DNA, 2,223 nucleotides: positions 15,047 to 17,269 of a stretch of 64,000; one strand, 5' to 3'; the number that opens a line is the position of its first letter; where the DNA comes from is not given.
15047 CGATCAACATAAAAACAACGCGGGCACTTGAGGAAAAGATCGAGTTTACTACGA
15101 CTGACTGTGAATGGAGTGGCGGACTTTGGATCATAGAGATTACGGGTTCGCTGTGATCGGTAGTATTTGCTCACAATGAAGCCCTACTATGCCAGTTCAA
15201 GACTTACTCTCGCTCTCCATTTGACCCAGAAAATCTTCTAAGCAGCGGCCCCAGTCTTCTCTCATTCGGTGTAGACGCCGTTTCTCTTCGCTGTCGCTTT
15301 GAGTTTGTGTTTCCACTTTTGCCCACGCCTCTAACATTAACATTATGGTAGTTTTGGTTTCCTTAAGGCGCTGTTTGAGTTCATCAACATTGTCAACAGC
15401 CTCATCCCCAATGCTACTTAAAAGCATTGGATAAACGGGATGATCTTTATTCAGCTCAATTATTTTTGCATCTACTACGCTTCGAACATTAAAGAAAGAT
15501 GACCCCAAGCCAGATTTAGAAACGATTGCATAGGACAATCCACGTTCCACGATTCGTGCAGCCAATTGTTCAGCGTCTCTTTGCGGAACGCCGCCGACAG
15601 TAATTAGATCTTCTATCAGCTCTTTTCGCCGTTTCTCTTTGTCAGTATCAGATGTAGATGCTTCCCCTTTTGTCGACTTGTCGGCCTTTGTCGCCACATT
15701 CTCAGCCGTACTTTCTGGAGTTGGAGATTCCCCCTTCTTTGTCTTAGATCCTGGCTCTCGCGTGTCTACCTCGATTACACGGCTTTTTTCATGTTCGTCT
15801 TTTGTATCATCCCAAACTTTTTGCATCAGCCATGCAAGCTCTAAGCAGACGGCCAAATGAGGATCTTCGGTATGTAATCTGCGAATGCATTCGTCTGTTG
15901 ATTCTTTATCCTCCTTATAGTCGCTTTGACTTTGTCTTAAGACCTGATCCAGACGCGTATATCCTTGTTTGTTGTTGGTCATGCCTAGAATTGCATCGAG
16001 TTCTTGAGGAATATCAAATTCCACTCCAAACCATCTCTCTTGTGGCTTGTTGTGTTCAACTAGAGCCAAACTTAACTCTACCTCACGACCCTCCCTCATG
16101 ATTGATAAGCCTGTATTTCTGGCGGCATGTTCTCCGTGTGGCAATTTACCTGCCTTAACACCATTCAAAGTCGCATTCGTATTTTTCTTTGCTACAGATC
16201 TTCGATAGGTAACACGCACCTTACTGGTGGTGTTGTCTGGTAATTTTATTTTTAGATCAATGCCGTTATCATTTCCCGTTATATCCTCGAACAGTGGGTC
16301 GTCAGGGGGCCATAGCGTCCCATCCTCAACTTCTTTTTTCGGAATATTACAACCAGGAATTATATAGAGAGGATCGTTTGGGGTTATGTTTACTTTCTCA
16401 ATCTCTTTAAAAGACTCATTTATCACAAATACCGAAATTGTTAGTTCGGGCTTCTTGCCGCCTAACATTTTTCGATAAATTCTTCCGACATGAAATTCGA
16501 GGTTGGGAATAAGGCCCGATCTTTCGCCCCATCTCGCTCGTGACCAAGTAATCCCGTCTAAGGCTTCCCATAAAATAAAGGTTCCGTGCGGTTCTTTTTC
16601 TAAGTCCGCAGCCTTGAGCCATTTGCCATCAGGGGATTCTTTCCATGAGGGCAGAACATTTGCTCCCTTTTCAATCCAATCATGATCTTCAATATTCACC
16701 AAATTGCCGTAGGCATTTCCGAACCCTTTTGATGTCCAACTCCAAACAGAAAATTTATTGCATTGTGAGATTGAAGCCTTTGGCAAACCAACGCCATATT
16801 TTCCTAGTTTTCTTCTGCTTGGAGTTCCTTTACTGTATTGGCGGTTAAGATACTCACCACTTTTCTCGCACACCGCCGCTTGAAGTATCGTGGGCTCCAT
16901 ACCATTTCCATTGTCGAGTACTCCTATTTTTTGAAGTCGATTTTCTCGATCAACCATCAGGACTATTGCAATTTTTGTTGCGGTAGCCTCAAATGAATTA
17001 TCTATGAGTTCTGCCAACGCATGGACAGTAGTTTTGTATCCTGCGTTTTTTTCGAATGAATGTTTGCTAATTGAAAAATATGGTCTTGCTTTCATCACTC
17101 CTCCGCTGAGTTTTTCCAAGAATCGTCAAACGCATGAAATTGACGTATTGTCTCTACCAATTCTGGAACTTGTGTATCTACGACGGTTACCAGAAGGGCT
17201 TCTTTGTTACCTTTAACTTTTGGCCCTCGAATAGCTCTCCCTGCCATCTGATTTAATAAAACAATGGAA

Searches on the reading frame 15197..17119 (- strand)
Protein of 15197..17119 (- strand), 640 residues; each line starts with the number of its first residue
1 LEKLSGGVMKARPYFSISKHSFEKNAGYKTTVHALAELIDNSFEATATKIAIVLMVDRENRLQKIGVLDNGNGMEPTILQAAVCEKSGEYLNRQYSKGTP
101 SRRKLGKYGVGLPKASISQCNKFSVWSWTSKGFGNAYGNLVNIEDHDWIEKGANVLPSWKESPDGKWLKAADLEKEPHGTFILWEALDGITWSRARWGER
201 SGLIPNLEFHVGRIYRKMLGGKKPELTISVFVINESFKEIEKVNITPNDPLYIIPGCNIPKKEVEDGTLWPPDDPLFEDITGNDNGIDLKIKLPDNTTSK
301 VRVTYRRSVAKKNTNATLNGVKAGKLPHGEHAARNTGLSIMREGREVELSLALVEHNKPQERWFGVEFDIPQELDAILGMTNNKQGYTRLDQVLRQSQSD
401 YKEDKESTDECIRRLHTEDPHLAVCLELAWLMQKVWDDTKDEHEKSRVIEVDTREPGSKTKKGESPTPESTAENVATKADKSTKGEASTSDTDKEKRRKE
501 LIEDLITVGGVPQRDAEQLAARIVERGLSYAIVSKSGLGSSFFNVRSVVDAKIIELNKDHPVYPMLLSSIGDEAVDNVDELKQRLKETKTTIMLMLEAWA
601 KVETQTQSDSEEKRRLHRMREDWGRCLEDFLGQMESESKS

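Call 22: search_protein_families(library=pfam, proteins=[window:15197-17119:-], max_evalue=0.0001)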
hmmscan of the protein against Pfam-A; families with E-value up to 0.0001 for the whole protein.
window:15197-17119:- (640 aa): 2 families
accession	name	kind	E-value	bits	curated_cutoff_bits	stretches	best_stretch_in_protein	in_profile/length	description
PF13589.12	HATPase_c_3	-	9.1e-19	68.3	25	1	32-136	4-101/137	Histidine kinase-, DNA gyrase B-, and HSP90-like ATPase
PF02518.31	HATPase_c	-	6.9e-05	23.7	26.4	0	32-113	7-78/111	Histidine kinase-, DNA gyrase B-, and HSP90-like ATPase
